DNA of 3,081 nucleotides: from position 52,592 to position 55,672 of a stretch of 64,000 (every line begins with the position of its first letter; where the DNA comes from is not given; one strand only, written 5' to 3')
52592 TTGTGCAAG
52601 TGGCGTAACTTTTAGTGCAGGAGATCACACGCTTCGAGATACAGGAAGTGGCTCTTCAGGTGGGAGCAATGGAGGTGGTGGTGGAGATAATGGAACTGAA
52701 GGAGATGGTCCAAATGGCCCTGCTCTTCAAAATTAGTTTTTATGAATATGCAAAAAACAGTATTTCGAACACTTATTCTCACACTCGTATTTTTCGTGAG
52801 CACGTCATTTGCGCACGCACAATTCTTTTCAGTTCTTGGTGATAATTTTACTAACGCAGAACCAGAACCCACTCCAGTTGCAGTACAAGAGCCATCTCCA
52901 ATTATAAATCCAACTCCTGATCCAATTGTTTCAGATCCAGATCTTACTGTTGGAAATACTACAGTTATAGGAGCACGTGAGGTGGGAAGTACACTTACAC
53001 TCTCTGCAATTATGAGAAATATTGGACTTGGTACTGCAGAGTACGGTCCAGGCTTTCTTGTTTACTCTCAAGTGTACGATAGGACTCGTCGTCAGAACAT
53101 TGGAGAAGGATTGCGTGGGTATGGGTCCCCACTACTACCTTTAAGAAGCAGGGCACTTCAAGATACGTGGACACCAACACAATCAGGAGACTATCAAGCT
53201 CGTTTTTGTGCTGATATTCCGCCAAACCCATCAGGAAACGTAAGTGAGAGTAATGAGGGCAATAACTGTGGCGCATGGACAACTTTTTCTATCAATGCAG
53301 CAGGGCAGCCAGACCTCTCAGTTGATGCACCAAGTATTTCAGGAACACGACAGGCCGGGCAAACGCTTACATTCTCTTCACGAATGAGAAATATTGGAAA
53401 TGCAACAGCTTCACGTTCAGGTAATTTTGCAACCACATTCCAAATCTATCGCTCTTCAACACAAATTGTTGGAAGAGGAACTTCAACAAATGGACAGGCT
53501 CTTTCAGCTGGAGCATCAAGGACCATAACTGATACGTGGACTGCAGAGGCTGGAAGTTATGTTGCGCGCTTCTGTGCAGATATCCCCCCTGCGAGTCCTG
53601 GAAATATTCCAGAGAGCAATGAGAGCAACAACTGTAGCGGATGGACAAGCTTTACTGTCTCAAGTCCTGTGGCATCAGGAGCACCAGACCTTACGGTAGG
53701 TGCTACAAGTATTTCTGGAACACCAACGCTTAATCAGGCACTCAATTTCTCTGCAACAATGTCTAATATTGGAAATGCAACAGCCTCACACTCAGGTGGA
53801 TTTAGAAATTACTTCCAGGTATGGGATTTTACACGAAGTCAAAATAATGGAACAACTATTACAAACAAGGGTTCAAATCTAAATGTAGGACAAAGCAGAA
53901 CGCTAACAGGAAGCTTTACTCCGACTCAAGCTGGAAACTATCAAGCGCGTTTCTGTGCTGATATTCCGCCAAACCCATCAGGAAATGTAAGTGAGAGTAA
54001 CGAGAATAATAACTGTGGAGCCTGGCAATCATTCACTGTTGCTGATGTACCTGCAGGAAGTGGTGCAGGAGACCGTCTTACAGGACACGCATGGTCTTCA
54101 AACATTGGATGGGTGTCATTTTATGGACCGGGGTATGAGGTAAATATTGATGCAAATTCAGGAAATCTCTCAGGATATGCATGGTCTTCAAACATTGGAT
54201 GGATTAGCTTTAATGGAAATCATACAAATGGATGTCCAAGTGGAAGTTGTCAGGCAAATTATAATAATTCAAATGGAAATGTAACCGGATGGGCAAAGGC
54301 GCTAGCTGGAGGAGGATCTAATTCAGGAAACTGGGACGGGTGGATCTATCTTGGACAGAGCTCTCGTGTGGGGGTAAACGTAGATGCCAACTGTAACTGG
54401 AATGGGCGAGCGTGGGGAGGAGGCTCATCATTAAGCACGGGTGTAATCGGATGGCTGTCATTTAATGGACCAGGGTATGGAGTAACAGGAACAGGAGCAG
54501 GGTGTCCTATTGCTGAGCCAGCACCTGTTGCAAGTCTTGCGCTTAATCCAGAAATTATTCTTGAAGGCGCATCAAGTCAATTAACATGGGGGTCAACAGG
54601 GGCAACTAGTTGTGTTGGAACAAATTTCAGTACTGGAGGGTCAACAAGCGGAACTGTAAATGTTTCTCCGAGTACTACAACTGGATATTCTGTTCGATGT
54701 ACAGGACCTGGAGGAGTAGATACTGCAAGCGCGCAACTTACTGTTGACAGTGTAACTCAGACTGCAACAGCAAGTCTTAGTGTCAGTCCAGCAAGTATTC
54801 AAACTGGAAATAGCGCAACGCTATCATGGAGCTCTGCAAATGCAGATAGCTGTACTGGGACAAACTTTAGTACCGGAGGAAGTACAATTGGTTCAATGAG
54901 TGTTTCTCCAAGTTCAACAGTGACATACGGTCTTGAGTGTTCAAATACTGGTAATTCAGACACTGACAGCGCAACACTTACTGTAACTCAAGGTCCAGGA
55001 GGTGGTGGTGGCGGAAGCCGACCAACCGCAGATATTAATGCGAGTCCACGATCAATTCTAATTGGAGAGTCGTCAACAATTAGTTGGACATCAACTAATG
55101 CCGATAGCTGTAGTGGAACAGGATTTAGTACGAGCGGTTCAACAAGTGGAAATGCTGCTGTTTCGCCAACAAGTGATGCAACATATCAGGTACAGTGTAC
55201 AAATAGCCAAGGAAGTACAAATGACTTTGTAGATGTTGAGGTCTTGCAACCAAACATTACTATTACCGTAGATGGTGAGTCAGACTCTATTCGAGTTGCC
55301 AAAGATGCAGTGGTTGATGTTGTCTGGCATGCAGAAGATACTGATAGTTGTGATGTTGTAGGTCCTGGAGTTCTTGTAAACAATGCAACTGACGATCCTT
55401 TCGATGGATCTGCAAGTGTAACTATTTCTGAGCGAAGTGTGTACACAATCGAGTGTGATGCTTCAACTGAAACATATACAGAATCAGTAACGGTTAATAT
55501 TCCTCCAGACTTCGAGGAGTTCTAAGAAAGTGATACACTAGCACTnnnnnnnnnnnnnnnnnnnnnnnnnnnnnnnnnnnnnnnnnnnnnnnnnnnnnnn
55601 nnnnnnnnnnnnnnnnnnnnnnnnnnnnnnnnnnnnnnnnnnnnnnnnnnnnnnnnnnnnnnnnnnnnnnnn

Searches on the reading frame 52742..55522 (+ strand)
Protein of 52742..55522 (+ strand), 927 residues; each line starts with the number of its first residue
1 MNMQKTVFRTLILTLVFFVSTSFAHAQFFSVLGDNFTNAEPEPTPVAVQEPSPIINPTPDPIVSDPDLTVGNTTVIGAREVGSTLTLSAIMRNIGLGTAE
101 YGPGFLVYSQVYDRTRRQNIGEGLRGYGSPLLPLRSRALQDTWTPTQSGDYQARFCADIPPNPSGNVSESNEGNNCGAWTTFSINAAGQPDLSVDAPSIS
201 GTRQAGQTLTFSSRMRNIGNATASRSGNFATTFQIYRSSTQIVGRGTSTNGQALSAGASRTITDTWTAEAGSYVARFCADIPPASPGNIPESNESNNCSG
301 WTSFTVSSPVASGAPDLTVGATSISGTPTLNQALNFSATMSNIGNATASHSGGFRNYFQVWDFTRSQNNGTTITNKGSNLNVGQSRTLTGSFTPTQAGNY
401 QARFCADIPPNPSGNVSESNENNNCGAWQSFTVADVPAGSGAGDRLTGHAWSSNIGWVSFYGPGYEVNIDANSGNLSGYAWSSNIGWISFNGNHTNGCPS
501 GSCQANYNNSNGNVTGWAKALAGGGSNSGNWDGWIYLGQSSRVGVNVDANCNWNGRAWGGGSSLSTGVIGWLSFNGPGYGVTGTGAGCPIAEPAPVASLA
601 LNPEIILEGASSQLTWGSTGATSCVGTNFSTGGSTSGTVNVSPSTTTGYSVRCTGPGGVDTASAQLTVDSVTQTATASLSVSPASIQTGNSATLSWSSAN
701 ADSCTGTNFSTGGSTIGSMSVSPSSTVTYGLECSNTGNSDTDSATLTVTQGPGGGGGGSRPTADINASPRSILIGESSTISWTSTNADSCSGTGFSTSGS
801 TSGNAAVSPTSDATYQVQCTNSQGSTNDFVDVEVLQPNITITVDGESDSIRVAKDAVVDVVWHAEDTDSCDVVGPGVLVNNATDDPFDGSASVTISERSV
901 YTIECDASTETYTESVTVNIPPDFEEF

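Call 5: search_protein_families(library=pfam, proteins=[window:52742-55522:+], max_evalue=1)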
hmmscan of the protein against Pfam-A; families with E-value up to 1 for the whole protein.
window:52742-55522:+ (927 aa): 2 families
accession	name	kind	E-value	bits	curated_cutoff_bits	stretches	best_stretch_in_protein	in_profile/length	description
PF07705.17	CARDB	-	1.8e-28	99.1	22.7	3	314-425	1-98/101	CARDB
PF22544.2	HYDIN_VesB_CFA65-like_Ig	-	1.2e-05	25.9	25.5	1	364-405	42-83/100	HYDIN/CFA65/VesB-like, Ig-like domain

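Call 6: search_protein_families(library=ncbifam, proteins=[window:52742-55522:+], max_evalue=1)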
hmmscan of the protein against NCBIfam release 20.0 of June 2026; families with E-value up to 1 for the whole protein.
window:52742-55522:+ (927 aa): 2 families
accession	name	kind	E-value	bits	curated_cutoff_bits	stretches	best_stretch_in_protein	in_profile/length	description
TIGR01451.2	B_ant_repeat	repeat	0.00059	19.8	24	0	204-223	9-28/53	DUF11 type repeat protein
NF041940.1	choice_anch_X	domain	0.00093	18.9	25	1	389-404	20-35/37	choice-of-anchor X domain-containing protein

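Call 57: search_protein_families(library=phrogs, proteins=[window:52742-55522:+], max_evalue=0.1)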
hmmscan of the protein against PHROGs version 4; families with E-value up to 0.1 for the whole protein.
window:52742-55522:+ (927 aa): 3 families
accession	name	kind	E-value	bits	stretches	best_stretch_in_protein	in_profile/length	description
phrog_2155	-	head and packaging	1.1e-18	68.3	2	439-752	707-1020/1193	virion structural protein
phrog_29022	-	head and packaging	4e-10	38.7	2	580-786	473-678/1883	virion structural protein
phrog_26179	-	unknown function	0.044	14.2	0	211-241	219-249/302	-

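Call 83: search_solved_structures(query=window:52742-55522:+, max_evalue=0.01)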
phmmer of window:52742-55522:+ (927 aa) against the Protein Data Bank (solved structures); distinct sequences matched with E-value up to 0.01: 0.
